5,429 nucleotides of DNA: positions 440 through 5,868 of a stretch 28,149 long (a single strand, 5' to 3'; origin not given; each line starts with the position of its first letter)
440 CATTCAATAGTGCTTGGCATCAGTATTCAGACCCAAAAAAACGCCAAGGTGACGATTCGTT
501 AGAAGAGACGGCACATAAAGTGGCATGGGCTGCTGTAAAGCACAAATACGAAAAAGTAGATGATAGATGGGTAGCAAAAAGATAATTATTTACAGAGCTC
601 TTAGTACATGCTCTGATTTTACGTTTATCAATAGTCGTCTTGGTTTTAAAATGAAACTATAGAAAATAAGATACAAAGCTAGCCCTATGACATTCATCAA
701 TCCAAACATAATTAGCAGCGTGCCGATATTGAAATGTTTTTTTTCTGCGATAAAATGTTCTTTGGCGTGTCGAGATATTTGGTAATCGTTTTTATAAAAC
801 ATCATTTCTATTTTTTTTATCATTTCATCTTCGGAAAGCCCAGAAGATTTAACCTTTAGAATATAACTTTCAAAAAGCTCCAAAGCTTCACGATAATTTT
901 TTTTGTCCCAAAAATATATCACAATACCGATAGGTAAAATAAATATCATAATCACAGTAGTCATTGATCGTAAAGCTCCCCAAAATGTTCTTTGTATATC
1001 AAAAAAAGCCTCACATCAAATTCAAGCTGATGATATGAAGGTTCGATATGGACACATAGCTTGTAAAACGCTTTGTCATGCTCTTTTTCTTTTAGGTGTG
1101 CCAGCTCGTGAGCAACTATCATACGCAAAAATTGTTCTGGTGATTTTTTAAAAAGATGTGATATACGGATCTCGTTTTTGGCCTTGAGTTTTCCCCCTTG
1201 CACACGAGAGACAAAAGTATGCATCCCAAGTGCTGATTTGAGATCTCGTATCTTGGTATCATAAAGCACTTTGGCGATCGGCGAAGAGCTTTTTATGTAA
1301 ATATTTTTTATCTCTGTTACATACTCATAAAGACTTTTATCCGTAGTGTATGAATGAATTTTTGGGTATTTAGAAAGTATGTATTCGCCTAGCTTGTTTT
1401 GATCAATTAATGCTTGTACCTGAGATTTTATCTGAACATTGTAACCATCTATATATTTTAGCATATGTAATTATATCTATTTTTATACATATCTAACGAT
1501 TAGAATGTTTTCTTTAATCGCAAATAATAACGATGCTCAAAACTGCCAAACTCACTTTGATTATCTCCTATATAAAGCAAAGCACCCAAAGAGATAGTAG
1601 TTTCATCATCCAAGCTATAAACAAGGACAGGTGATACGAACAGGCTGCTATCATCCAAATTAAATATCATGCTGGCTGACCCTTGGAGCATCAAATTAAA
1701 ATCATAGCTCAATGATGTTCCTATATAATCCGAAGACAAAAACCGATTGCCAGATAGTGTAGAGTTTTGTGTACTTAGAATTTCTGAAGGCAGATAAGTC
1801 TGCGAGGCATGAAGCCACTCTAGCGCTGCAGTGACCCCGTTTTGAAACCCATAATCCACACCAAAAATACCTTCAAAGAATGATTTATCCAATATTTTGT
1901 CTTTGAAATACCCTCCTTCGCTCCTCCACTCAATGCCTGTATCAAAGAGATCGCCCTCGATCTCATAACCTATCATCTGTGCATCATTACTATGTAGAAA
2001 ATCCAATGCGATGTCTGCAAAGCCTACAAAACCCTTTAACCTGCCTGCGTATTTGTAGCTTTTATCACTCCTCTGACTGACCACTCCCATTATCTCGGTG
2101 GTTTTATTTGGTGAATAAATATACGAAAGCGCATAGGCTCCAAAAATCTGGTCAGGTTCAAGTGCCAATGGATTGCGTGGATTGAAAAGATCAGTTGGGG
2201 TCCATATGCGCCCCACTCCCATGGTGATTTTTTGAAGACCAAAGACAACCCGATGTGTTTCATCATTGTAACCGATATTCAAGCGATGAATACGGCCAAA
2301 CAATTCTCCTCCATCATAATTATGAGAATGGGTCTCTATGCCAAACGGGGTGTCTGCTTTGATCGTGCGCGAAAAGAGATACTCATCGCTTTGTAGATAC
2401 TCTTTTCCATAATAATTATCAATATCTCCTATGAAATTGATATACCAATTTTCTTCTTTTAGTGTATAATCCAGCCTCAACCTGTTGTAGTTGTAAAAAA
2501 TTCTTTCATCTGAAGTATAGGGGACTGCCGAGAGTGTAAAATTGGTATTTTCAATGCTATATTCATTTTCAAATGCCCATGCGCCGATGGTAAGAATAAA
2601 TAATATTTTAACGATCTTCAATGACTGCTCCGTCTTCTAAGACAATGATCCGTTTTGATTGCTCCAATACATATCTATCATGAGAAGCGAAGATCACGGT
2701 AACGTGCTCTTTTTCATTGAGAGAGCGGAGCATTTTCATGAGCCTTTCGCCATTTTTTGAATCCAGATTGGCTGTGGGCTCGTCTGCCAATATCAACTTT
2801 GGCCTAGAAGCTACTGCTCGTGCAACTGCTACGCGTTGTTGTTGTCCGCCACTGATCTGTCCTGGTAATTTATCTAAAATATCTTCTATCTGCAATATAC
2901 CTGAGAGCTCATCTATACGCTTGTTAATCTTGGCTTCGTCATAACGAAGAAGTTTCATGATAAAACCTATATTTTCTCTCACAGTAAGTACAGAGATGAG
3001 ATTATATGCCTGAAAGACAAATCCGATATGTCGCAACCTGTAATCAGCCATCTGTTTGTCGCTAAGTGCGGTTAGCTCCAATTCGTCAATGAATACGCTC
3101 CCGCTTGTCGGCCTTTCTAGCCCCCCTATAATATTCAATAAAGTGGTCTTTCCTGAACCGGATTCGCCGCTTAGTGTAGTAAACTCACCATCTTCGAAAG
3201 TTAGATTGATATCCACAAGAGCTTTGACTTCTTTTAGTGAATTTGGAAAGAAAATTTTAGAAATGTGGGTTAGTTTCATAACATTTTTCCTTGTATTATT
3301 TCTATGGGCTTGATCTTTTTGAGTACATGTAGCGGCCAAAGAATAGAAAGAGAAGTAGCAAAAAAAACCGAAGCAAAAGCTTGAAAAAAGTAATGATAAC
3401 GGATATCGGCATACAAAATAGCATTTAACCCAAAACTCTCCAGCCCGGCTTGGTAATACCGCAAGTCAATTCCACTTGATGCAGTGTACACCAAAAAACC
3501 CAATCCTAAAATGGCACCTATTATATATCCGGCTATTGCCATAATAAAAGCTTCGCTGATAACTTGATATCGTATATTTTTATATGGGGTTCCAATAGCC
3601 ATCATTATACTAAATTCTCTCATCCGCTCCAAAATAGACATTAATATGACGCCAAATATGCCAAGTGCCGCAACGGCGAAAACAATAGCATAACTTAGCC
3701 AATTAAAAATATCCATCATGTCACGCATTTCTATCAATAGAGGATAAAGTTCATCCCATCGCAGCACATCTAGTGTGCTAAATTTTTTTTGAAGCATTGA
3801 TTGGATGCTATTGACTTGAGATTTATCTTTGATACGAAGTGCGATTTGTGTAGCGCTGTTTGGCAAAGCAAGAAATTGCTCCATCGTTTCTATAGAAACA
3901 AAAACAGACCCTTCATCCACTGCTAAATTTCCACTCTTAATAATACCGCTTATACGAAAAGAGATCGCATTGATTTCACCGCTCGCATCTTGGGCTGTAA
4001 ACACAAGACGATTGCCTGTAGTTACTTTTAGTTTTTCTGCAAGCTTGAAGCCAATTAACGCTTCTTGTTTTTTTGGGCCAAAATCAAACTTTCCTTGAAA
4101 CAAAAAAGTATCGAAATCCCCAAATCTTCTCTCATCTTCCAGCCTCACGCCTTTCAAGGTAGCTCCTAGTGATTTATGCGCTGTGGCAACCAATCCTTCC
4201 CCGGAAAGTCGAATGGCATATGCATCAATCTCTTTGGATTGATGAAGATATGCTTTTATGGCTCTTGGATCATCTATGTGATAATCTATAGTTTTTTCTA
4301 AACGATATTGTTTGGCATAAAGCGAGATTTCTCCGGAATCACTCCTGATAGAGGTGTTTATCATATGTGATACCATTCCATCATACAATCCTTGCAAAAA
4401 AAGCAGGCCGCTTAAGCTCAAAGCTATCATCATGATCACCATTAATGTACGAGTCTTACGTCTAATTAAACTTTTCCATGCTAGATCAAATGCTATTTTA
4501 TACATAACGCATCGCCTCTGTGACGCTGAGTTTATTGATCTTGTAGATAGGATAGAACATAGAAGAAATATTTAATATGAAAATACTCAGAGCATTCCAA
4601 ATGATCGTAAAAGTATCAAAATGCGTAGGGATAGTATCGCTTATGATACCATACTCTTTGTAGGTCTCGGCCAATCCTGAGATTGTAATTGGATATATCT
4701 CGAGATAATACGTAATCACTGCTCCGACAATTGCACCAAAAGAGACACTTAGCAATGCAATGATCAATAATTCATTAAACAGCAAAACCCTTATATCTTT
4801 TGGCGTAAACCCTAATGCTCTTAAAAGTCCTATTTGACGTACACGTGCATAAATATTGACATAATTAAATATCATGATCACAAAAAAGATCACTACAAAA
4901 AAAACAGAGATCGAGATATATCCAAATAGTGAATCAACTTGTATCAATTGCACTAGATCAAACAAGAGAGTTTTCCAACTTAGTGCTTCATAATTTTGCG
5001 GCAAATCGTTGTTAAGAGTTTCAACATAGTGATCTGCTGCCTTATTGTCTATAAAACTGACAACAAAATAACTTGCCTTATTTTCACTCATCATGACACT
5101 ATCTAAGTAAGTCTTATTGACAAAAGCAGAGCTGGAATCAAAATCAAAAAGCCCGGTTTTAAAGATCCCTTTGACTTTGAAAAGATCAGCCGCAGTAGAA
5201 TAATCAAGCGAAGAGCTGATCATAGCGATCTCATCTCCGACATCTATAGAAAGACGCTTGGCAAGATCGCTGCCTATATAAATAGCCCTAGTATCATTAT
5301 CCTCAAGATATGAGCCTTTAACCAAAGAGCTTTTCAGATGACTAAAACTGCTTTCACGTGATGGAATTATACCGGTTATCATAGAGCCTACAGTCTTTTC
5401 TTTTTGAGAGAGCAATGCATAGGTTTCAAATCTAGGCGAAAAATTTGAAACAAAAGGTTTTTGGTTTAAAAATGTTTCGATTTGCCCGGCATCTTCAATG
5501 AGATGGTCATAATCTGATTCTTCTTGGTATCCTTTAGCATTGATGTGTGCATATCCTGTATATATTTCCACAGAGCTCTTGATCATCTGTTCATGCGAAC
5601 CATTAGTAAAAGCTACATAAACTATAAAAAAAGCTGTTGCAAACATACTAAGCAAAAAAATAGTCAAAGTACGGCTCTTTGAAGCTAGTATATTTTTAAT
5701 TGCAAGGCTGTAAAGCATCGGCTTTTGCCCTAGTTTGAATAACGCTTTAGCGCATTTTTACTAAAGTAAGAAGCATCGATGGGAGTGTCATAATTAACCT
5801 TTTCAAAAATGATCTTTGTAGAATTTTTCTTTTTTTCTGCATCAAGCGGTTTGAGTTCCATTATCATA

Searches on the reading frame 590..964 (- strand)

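Call 99: search_protein_families(library=pfam, proteins=[window:590-964:-], max_evalue=1)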
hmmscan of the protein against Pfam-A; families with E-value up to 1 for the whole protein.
window:590-964:- (124 aa): 3 families
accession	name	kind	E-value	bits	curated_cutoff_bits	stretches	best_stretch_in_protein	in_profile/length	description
PF17247.7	DUF5316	-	0.043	14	28.7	1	66-101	37-72/74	Family of unknown function (DUF5316)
PF06667.17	PspB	-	0.084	13.4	25.6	1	2-32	9-39/73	Phage shock protein B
PF19762.4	DUF6249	-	0.61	10.5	33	0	3-35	3-37/104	Domain of unknown function (DUF6249)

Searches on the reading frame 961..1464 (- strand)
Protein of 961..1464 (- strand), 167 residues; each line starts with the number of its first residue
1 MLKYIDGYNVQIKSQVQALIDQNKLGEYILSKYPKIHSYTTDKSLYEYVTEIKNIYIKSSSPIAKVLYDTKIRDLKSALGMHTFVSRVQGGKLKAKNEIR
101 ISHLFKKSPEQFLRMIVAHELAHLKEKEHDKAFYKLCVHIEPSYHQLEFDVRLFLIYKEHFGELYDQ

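Call 99: search_protein_families(library=pfam, proteins=[window:961-1464:-], max_evalue=1)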
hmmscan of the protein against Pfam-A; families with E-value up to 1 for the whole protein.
window:961-1464:- (167 aa): 5 families
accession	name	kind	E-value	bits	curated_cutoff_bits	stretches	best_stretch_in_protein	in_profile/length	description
PF01863.23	YgjP-like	-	1.4e-10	41.9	26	1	91-146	144-199/207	YgjP-like, metallopeptidase domain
PF08325.16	WLM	-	6.5e-05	23.5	26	1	113-148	83-118/190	WLM domain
PF10263.15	SprT-like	-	9.1e-05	22.7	25.6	1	70-147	25-102/108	SprT-like family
PF25310.1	VG15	-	0.094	13.3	26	1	11-118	20-118/212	VG15 protein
PF06007.16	PhnJ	-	0.11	11.9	25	1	18-78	139-197/275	Phosphonate metabolism protein PhnJ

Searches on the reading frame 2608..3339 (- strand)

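Call 6: search_protein_families(library=ncbifam, proteins=[window:2608-3339:-], max_evalue=0.01)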
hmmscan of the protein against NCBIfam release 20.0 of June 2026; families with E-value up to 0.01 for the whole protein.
window:2608-3339:- (243 aa): 192 families (the best 25 are shown)
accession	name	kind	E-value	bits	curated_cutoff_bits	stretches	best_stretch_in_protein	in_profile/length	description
NF040933.2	ABC_arch_GlcV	equivalog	1e-58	198.9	450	1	22-239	4-220/357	glucose ABC transporter ATP-binding protein GlcV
TIGR02673.1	FtsE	equivalog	1.2e-57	195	264.85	1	22-237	3-213/214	cell division ATP-binding protein FtsE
TIGR02982.1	heterocyst_DevA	subfamily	3.6e-56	190.2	295.8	1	21-239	2-219/220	ABC exporter ATP-binding subunit, DevA family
TIGR03608.1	L_ocin_972_ABC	subfamily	6.5e-56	189.1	254.85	1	35-234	8-206/206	putative bacteriocin export ABC transporter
TIGR00968.1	3a0106s01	subfamily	8e-55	185.9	342.75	1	36-240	11-210/237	sulfate ABC transporter ATP-binding protein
TIGR03265.1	PhnT2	equivalog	2.1e-53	181.8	457.7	1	34-239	13-213/353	putative 2-aminoethylphosphonate ABC transporter ATP-binding protein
NF006987.0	PRK09452.1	equivalog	2.4e-53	181.2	482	1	8-239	5-226/378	spermidine/putrescine ABC transporter ATP-binding protein PotA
TIGR02211.1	LolD_lipo_ex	equivalog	2.9e-53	180.6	307.75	1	21-240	2-220/221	lipoprotein-releasing ABC transporter ATP-binding protein LolD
NF038007.1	ABC_ATP_DarD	equivalog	5.2e-53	179.7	375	1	21-238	2-217/218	darobactin export ABC transporter ATP-binding protein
NF007826.0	PRK10535.1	equivalog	2.4e-50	171.5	966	1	21-242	5-224/648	macrolide ABC transporter ATP-binding protein/permease MacB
TIGR04521.1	ECF_ATPase_2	equivalog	4.9e-49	166.9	330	1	22-241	2-225/279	energy-coupling factor transporter ATPase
TIGR02314.1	ABC_MetN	equivalog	1.5e-48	165.6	499.7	1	21-242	2-222/343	methionine ABC transporter ATP-binding protein MetN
NF007879.0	PRK10584.1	equivalog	1.7e-48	165.3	336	1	18-242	4-227/228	putative ABC transporter ATP-binding protein YbbA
TIGR02315.1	ABC_phnC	equivalog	5.9e-47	160.1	266.1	1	36-240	13-225/243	phosphonate ABC transporter ATP-binding protein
NF040840.2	tungstate_WtpC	equivalog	9.2e-47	160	440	1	35-240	11-210/347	tungstate ABC transporter ATP-binding protein WtpC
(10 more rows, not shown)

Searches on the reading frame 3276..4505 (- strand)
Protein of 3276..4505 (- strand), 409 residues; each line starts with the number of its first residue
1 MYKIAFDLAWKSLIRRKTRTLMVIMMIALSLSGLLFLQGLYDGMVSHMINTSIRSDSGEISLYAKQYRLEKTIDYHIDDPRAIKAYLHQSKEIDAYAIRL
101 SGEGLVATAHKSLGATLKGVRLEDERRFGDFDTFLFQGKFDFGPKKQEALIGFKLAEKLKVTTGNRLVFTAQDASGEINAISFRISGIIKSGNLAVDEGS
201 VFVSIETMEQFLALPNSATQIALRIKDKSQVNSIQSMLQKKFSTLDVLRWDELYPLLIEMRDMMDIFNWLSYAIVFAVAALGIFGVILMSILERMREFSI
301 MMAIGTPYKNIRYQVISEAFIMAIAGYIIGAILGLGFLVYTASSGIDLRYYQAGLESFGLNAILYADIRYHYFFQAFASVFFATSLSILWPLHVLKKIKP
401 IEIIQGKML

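Call 6: search_protein_families(library=ncbifam, proteins=[window:3276-4505:-], max_evalue=0.01)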
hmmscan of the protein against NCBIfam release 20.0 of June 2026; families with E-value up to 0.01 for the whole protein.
window:3276-4505:- (409 aa): 9 families
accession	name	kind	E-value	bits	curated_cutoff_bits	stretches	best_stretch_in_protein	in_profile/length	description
TIGR02212.1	lolCE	equivalog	7.6e-26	91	362.45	1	75-339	70-340/411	lipoprotein-releasing ABC transporter permease subunit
NF008357.0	PRK11146.1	exception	9.2e-19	67.5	439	1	74-335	72-339/414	lipoprotein-releasing ABC transporter permease subunit LolE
TIGR02213.1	lolE_release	exception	1.3e-14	53.9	540.35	1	79-335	74-336/411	lipoprotein-releasing ABC transporter permease subunit LolE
TIGR03434.1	ADOP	subfamily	1.1e-09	37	622.3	1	271-337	684-750/803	ADOP family duplicated permease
NF007826.0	PRK10535.1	equivalog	2.6e-08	32.6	966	1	202-335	453-592/648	macrolide ABC transporter ATP-binding protein/permease MacB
NF008076.0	PRK10814.1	exception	1.5e-06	27.5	473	1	134-338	128-333/399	lipoprotein-releasing ABC transporter permease subunit LolC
NF038346.1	FtsX_actino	exception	4.1e-06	26.4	250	1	222-349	136-260/308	permease-like cell division protein FtsX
TIGR00439.2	FtsX_Gneg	equivalog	7.1e-05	22.1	255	0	8-66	7-62/292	permease-like cell division protein FtsX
NF038347.1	FtsX_Gpos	exception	0.0011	18.4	225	1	223-333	126-236/296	permease-like cell division protein FtsX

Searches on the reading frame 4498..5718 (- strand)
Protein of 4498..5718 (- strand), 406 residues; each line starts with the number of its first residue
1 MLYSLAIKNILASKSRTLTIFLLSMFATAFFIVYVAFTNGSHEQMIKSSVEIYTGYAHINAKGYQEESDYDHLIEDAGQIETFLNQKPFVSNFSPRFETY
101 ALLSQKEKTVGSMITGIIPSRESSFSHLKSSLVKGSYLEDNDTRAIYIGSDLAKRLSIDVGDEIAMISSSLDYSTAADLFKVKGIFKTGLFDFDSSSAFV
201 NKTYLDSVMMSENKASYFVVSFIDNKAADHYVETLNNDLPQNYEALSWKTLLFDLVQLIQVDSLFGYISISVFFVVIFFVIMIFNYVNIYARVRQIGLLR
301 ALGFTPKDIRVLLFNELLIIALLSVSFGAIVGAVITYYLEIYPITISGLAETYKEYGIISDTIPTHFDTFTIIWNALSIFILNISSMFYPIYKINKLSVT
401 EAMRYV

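Call 4: search_protein_families(library=pfam, proteins=[window:4498-5718:-], max_evalue=0.01)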
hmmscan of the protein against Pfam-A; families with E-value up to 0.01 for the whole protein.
window:4498-5718:- (406 aa): 2 families
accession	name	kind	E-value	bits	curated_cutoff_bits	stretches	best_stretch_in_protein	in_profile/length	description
PF02687.27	FtsX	-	5.1e-15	56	25.5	1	268-398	2-119/120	FtsX-like permease C-terminal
PF12704.14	MacB_PCD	-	7.5e-08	33.3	27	1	25-229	9-198/207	MacB-like periplasmic core domain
